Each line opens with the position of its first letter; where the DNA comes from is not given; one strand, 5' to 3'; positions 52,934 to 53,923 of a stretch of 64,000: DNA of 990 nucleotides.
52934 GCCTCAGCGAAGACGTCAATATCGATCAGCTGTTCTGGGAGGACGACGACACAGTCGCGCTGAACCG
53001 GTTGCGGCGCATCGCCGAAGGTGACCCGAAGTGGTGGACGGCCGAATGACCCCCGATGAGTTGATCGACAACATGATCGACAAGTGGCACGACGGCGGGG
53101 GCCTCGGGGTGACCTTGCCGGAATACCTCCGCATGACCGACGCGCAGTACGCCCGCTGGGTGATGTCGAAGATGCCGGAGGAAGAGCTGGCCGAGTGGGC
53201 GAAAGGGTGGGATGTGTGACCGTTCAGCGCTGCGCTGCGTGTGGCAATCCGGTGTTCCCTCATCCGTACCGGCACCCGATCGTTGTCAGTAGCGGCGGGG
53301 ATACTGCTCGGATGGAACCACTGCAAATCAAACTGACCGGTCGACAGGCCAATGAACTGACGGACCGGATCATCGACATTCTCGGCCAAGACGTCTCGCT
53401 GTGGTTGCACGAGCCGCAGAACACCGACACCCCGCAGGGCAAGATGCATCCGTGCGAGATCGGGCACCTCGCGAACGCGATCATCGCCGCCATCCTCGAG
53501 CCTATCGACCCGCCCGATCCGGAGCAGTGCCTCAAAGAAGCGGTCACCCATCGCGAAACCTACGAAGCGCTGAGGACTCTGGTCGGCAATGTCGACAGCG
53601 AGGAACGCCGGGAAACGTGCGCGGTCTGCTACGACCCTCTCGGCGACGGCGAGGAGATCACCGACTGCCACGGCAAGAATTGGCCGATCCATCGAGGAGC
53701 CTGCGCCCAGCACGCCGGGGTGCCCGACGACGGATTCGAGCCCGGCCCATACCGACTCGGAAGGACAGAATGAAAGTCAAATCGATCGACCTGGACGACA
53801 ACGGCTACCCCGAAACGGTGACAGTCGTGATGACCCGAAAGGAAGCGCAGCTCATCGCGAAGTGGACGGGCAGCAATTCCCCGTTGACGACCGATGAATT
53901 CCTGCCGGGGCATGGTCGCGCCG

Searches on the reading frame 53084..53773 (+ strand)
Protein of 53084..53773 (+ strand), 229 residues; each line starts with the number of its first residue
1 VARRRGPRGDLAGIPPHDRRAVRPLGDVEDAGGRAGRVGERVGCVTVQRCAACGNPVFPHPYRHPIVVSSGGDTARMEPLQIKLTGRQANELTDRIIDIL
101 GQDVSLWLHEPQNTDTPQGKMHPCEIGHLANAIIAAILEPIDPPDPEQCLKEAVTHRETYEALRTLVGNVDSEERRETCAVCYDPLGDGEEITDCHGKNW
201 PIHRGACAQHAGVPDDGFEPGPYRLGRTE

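Call 50: search_protein_families(library=pfam, proteins=[window:53084-53773:+], max_evalue=0.01)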
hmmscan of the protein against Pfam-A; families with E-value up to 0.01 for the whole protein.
window:53084-53773:+ (229 aa): 1 family
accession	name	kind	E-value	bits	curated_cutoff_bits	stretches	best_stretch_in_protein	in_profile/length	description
PF24461.1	DUF7576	-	0.00015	22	27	0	40-71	10-41/60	Family of unknown function (DUF7576)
